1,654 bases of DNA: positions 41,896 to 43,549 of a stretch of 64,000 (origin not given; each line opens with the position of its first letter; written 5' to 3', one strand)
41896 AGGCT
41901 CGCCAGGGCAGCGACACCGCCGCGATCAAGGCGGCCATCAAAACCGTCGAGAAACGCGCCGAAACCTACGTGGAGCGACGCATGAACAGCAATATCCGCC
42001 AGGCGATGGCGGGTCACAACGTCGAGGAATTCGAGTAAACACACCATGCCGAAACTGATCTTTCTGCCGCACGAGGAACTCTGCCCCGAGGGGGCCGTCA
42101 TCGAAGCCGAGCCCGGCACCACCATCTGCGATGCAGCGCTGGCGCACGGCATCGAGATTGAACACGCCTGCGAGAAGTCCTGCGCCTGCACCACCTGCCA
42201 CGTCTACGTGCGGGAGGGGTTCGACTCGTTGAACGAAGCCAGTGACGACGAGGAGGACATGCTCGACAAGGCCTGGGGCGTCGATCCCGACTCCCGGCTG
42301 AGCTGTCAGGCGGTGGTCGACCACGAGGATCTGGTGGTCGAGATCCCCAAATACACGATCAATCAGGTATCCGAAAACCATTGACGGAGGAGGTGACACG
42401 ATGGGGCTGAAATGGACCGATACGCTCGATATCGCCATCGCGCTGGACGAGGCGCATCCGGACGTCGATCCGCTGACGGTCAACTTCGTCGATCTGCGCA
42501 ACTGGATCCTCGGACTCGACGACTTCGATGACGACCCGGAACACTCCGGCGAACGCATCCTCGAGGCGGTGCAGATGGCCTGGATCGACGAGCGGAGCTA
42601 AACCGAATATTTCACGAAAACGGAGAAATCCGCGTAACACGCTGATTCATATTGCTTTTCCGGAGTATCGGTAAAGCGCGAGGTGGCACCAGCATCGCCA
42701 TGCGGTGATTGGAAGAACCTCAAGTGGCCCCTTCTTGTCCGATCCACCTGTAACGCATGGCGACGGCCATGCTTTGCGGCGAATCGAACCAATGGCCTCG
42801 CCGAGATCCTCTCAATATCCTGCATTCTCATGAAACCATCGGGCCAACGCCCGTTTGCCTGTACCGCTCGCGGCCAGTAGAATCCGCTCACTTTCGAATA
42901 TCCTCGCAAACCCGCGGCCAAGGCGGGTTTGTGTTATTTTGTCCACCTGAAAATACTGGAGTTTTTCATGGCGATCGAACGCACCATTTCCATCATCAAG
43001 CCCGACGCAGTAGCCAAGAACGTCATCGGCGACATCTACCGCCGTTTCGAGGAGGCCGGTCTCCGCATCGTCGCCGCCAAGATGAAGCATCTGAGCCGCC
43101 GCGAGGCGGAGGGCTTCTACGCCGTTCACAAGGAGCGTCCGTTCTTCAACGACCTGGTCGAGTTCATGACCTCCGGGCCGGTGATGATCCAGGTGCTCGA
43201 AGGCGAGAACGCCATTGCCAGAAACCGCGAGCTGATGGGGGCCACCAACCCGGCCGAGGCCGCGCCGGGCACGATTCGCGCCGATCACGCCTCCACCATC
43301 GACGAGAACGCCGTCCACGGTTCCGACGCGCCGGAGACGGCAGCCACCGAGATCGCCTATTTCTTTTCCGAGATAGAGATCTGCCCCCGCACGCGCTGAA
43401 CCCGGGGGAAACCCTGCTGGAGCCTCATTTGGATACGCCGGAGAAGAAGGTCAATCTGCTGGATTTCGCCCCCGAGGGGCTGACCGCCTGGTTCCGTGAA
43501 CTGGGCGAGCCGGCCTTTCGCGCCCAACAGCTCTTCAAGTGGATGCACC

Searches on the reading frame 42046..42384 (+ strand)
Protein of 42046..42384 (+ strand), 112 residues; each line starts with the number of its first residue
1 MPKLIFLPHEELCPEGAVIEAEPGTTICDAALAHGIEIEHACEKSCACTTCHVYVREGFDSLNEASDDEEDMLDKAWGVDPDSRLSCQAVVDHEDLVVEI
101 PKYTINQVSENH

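Call 12: search_protein_families(library=ncbifam, proteins=[window:42046-42384:+])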
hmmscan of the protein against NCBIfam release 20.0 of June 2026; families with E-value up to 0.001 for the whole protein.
window:42046-42384:+ (112 aa): 6 families
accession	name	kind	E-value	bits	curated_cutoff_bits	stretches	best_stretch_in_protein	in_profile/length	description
TIGR02007.1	fdx_isc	equivalog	3.9e-57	191.2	132.1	1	2-111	1-110/110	ISC system 2Fe-2S type ferredoxin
TIGR01941.1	nqrF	equivalog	4.3e-07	29.2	295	1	18-105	43-125/405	NADH:ubiquinone reductase (Na(+)-transporting) subunit F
NF040756.1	corr_regen_AcsV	exception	8.6e-06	24.4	800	1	14-104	6-89/632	corrinoid activation/regeneration protein AcsV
TIGR02008.1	fdx_plant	subfamily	5.2e-05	22.9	81.15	1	17-77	15-74/97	ferredoxin [2Fe-2S]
NF040810.1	BenC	equivalog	0.00016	21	430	1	18-102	14-93/333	benzoate 1,2-dioxygenase electron transfer component BenC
TIGR02160.1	PA_CoA_Oxy5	hypoth_equivalog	0.00042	19.2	420.8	1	25-99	283-350/352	1,2-phenylacetyl-CoA epoxidase subunit PaaE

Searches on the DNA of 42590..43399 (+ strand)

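Call 10: search_rna_families(source=window, start=42590, end=42990, threshold=evalue, max_evalue=10, show_alignments=2)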
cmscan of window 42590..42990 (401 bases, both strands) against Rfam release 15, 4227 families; matches with E-value up to 10: 3.
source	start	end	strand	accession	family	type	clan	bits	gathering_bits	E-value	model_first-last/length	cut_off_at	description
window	42869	42940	+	RF01772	rnk_pseudo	Cis-reg; leader;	-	22.7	55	0.12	1-108/108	no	Pseudomonas rnk leader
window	42905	42952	-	RF01416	NrrF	Gene; antisense;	-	12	60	7.2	105-160/160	no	NrrF RNA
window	42908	42932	-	RF00624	P9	Gene;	-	11.9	43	6.8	49-73/74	no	Pseudomonas sRNA P9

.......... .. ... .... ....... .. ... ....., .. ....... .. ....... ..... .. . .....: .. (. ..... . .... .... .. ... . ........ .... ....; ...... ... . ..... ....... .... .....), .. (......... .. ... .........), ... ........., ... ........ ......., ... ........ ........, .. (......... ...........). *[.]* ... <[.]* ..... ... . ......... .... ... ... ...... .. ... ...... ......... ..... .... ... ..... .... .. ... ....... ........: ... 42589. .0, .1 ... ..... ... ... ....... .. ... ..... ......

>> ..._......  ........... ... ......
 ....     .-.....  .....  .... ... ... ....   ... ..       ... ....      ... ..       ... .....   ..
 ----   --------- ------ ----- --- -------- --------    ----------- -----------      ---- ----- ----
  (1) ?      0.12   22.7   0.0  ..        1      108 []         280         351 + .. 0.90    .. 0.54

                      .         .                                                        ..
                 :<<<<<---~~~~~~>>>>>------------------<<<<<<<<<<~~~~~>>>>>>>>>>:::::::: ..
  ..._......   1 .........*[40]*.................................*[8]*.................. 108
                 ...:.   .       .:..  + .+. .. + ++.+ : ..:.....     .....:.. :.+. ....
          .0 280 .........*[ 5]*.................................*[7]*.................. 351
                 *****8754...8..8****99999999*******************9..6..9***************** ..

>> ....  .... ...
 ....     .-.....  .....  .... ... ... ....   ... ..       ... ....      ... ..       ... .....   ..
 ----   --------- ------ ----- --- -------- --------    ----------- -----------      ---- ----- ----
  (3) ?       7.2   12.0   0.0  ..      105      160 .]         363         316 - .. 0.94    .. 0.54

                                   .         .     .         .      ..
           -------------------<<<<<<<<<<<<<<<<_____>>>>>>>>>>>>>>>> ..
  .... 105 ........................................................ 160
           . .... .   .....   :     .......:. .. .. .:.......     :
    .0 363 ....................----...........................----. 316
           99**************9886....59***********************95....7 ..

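Call 63: search_dna_similar(query=window:42598-42852:+, collection=plasmids, mode=distant, max_evalue=0.01, max_rows=10)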
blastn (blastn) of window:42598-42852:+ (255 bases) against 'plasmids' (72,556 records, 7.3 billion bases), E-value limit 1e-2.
No match.

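Call 83: search_dna_similar(query=L017:9464-9558:+, collection=plasmids, mode=distant, max_evalue=1, max_rows=10)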
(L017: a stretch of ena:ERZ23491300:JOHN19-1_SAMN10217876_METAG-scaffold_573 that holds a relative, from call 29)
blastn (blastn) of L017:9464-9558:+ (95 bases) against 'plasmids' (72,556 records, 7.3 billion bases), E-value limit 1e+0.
Records with a match: 1; places in all: 1; records where one place covers at least 80% of the query: 0.
Best place of each record, by identity: 90-95% 1.
By first word of the organism name: Burkholderia 1.
By predicted mobility (MOB-suite, as given by PLSDB): conjugative 1.
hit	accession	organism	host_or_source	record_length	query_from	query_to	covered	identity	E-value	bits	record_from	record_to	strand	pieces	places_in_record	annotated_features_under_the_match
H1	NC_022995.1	Burkholderia sp. M701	-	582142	16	41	27%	92.3%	8e-1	39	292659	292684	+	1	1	hypothetical protein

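Call 92: search_dna_similar(query=window:42598-42852:+, collection=ecoli_genomes, mode=distant, max_evalue=0.01, max_rows=5)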
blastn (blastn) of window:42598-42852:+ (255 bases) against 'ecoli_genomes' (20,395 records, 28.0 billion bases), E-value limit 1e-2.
No match.

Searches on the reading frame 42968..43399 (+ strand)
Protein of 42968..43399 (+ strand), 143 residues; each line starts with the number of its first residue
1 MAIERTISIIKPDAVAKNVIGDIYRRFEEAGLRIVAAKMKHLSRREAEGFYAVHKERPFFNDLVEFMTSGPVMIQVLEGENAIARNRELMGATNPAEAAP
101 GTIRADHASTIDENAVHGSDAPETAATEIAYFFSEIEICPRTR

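Call 12: search_protein_families(library=ncbifam, proteins=[window:42968-43399:+])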
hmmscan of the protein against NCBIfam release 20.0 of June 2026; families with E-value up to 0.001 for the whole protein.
window:42968-43399:+ (143 aa): 6 families
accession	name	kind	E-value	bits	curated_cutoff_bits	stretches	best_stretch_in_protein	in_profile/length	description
NF001908.0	PRK00668.1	equivalog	1.5e-65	219.2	155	1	1-139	1-139/141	nucleoside-diphosphate kinase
NF011116.0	PRK14545.1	equivalog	1.5e-49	167.7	217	1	1-137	1-137/139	nucleoside-diphosphate kinase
NF011113.0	PRK14541.1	equivalog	2.5e-46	157.2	255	1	3-138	1-136/140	nucleoside-diphosphate kinase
NF011112.0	PRK14540.1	equivalog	1.1e-42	145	202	1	3-135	2-134/135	nucleoside-diphosphate kinase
NF011114.0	PRK14542.1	equivalog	1.9e-41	140.9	250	1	4-137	2-135/137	nucleoside-diphosphate kinase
NF011115.0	PRK14543.1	equivalog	2e-24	86.4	287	1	2-138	4-155/169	nucleoside-diphosphate kinase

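Call 14: find_encoding_contigs(protein=window:42968-43399:+, flank=3000, max_places=10)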
Protein window:42968-43399:+ (143 aa): 5 contigs read that carry it; 3 places shown.
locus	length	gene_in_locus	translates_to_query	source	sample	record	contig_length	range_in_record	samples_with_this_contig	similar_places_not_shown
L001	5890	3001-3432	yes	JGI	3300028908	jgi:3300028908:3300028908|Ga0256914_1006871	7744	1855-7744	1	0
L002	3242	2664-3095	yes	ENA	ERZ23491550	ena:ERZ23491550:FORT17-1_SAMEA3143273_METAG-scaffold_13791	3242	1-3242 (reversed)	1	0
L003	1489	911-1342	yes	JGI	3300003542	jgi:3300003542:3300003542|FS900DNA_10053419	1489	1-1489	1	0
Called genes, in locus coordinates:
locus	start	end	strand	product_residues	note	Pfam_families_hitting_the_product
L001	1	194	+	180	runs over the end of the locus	PF00226:DnaJ (weak), PF07743:HSCB_C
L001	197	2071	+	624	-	PF00012:HSP70, PF06723:MreB_Mbl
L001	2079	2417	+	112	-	PF00111:Fer2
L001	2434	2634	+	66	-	PF04384:Fe-S_assembly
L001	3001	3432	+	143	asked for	PF00334:NDK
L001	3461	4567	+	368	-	PF21016:RlmN_N, PF04055:Radical_SAM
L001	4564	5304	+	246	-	PF13431:TPR_17 (faint), PF00515:TPR_1 (faint), PF07719:TPR_2 (faint), PF13174:TPR_6 (faint), PF13181:TPR_8 (faint), PF13432:TPR_16, PF14559:TPR_19, PF13424:TPR_12 (weak), +4 more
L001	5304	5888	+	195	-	?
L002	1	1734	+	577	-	?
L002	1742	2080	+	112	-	PF00111:Fer2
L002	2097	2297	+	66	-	PF04384:Fe-S_assembly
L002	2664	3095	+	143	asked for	PF00334:NDK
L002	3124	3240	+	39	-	?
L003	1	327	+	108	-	?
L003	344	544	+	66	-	PF04384:Fe-S_assembly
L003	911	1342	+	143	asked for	PF00334:NDK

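Call 27: find_homologous_proteins(query=window:42968-43399:+, max_evalue=1e-40)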
Query window:42968-43399:+ (143 aa): 7998 proteins with E <= 1e-40 among 8000 candidates; the best 120 are listed.
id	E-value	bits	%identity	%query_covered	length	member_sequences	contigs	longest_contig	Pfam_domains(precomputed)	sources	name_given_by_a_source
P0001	5.0e-87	307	100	100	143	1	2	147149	PF00334.25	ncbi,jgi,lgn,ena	-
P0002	5.6e-85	300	97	100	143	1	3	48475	PF00334.25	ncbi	-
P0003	2.7e-84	298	97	100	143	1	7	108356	PF00334.25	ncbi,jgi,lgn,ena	-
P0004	3.5e-84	297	96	100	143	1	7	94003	PF00334.25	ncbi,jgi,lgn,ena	-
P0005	1.4e-83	295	96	100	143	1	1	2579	PF00334.25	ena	-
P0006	1.8e-83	295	95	100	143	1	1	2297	PF00334.25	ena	-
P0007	1.9e-83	295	96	100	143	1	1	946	PF00334.25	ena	-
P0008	4.9e-83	294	94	100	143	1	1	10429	PF00334.25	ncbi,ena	-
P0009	5.1e-83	294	96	100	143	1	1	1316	PF00334.25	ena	-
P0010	3.1e-80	285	93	100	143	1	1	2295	PF00334.25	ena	-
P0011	3.7e-80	284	92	100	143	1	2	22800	PF00334.25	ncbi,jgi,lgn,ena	jgi:nucleoside-diphosphate kinase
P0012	7.4e-79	280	92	100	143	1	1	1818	PF00334.25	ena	-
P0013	1.3e-78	279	91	100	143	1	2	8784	PF00334.25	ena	-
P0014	5.0e-78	277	89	100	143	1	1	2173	PF00334.25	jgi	jgi:nucleoside-diphosphate kinase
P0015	3.1e-77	275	88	100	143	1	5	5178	PF00334.25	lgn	-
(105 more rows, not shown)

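Call 28: find_encoding_contigs(protein=P0002, flank=10000, max_places=1)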
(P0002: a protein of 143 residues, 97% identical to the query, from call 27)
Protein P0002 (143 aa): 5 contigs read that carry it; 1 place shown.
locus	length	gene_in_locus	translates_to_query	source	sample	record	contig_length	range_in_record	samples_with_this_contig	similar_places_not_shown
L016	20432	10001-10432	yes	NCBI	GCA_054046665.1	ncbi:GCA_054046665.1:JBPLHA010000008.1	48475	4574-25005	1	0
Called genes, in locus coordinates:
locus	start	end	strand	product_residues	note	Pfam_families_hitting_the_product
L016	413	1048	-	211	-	PF12766:Pyridox_oxase_2 (weak), PF01243:PNPOx_N, PF10590:PNP_phzG_C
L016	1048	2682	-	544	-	PF02878:PGM_PMM_I, PF02879:PGM_PMM_II, PF02880:PGM_PMM_III, PF24947:PGM1_C_vert_fung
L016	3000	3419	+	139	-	PF06853:DUF1249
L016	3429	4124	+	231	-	PF00106:adh_short, PF08659:KR (weak), PF13460:NAD_binding_10 (weak), PF13561:adh_short_C2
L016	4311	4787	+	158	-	PF02082:Rrf2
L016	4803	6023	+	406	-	PF00266:Aminotran_5, PF01053:Cys_Met_Meta_PP (weak), PF01041:DegT_DnrJ_EryC1 (weak), PF01212:Beta_elim_lyase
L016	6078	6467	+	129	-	PF01592:NifU_N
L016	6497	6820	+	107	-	PF01521:Fe-S_biosyn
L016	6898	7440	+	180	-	PF00226:DnaJ (weak), PF07743:HSCB_C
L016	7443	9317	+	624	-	PF00012:HSP70, PF06723:MreB_Mbl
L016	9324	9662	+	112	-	PF00111:Fer2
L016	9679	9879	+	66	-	PF04384:Fe-S_assembly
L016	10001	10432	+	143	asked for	PF00334:NDK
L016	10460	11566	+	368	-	PF21016:RlmN_N, PF04055:Radical_SAM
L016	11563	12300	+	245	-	PF13431:TPR_17 (faint), PF00515:TPR_1 (faint), PF13432:TPR_16, PF14559:TPR_19, PF13181:TPR_8 (weak), PF13424:TPR_12 (weak), PF13432:TPR_16 (weak), PF14559:TPR_19 (weak), +7 more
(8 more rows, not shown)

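Call 29: find_encoding_contigs(protein=P0003, flank=10000, max_places=1)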
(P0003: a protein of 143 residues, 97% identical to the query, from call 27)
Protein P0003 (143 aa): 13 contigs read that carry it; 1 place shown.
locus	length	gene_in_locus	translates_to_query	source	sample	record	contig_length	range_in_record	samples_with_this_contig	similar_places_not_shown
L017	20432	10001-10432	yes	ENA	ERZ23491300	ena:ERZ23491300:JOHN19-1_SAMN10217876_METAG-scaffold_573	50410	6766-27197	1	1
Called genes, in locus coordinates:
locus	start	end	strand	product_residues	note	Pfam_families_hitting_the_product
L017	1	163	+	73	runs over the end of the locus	-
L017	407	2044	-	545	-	PF02878:PGM_PMM_I, PF02879:PGM_PMM_II, PF02880:PGM_PMM_III, PF24947:PGM1_C_vert_fung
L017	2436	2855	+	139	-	PF06853:DUF1249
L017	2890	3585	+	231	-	PF00106:adh_short, PF08659:KR (weak), PF13460:NAD_binding_10 (weak), PF13561:adh_short_C2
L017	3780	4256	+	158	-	PF02082:Rrf2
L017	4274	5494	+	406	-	PF00266:Aminotran_5, PF01053:Cys_Met_Meta_PP (weak), PF01041:DegT_DnrJ_EryC1 (weak), PF01212:Beta_elim_lyase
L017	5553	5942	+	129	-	PF01592:NifU_N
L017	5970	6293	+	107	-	PF01521:Fe-S_biosyn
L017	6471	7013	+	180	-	PF00226:DnaJ (weak), PF07743:HSCB_C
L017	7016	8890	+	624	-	PF00012:HSP70, PF06723:MreB_Mbl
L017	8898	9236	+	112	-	PF00111:Fer2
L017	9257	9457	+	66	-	PF04384:Fe-S_assembly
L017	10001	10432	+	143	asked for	PF00334:NDK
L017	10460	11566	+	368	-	PF21016:RlmN_N, PF04055:Radical_SAM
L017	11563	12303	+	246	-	PF13431:TPR_17 (faint), PF00515:TPR_1 (faint), PF07719:TPR_2 (faint), PF13174:TPR_6 (faint), PF13432:TPR_16, PF14559:TPR_19 (weak), PF13181:TPR_8 (weak), PF13424:TPR_12 (weak), +6 more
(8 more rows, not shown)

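Call 30: find_encoding_contigs(protein=P0004, flank=10000, max_places=1)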
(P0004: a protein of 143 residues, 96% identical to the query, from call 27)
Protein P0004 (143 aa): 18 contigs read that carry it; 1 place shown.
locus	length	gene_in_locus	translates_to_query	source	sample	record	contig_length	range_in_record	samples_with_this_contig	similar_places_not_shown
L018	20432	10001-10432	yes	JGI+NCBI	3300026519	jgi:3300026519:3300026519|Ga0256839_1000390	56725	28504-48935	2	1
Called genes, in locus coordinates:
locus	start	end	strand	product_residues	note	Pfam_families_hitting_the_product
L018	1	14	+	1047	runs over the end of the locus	PF00873:ACR_tran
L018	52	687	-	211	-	PF12766:Pyridox_oxase_2 (weak), PF01243:PNPOx_N, PF10590:PNP_phzG_C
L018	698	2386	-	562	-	PF02878:PGM_PMM_I, PF02879:PGM_PMM_II, PF02880:PGM_PMM_III, PF24947:PGM1_C_vert_fung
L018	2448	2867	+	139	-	PF06853:DUF1249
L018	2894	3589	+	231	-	PF00106:adh_short, PF08659:KR (weak), PF13460:NAD_binding_10 (weak), PF13561:adh_short_C2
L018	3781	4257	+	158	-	PF02082:Rrf2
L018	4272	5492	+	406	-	PF00266:Aminotran_5, PF01053:Cys_Met_Meta_PP (weak), PF01041:DegT_DnrJ_EryC1 (weak), PF01212:Beta_elim_lyase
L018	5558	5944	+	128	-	PF01592:NifU_N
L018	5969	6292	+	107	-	PF01521:Fe-S_biosyn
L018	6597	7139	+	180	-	PF00226:DnaJ (weak), PF07743:HSCB_C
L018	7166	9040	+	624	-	PF00012:HSP70, PF06723:MreB_Mbl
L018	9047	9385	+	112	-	PF00111:Fer2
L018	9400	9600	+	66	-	PF04384:Fe-S_assembly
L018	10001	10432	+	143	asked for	PF00334:NDK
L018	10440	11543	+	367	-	PF21016:RlmN_N, PF04055:Radical_SAM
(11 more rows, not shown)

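Call 31: find_encoding_contigs(protein=P0008, flank=10000, max_places=1)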
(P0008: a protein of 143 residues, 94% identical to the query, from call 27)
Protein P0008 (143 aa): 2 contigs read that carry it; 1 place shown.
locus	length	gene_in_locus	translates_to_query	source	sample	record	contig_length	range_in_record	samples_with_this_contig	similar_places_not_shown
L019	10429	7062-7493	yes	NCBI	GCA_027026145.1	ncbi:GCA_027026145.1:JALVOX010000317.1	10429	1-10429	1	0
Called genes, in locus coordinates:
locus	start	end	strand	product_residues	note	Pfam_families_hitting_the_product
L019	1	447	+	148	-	?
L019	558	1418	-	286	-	PF00085:Thioredoxin, PF07449:HyaE (faint), PF13098:Thioredoxin_2, PF13905:Thioredoxin_8 (faint), PF13428:TPR_14 (faint), PF13174:TPR_6 (faint), PF14559:TPR_19, PF14561:TPR_20, +1 more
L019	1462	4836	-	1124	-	PF00580:UvrD-helicase, PF13245:AAA_19 (weak), PF13361:UvrD_C, PF13538:UvrD_C_2 (faint), PF12705:PDDEXK_1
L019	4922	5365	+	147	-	PF00571:CBS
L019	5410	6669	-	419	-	PF00365:PFK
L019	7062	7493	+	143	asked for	PF00334:NDK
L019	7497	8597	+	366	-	PF21016:RlmN_N, PF04055:Radical_SAM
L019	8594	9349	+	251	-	PF17874:TPR_MalT (weak), PF13432:TPR_16 (weak), PF14559:TPR_19 (weak), PF13432:TPR_16 (weak), PF13431:TPR_17 (weak), PF25062:ARM_TT21_N (weak), PF13424:TPR_12 (weak), PF00515:TPR_1 (weak), +11 more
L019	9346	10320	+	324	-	PF12844:HTH_19 (faint), PF13413:HTH_25, PF13464:RodZ_C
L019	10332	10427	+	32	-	?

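Call 32: find_encoding_contigs(protein=P0011, flank=10000, max_places=1)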
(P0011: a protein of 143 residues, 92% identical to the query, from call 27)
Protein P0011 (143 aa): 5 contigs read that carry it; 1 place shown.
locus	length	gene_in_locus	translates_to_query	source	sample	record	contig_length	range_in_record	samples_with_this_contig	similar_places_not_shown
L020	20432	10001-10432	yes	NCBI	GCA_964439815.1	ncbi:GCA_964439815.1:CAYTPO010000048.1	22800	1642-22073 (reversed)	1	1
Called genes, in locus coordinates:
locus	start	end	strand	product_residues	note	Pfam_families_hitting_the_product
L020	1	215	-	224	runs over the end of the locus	-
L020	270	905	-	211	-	PF12766:Pyridox_oxase_2, PF01243:PNPOx_N, PF10590:PNP_phzG_C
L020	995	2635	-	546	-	PF02878:PGM_PMM_I, PF02879:PGM_PMM_II, PF02880:PGM_PMM_III, PF24947:PGM1_C_vert_fung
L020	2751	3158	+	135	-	PF06853:DUF1249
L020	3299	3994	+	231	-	PF00106:adh_short, PF08659:KR (weak), PF13460:NAD_binding_10 (weak), PF13561:adh_short_C2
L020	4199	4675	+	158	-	PF02082:Rrf2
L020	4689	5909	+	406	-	PF00266:Aminotran_5, PF01053:Cys_Met_Meta_PP (weak), PF01041:DegT_DnrJ_EryC1 (weak), PF01212:Beta_elim_lyase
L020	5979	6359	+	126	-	PF01592:NifU_N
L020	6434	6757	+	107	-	PF01521:Fe-S_biosyn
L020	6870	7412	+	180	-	PF00226:DnaJ (faint), PF07743:HSCB_C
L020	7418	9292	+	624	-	PF00012:HSP70, PF06723:MreB_Mbl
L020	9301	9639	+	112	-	PF00111:Fer2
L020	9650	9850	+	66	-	PF04384:Fe-S_assembly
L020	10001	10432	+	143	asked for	PF00334:NDK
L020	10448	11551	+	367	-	PF21016:RlmN_N, PF04055:Radical_SAM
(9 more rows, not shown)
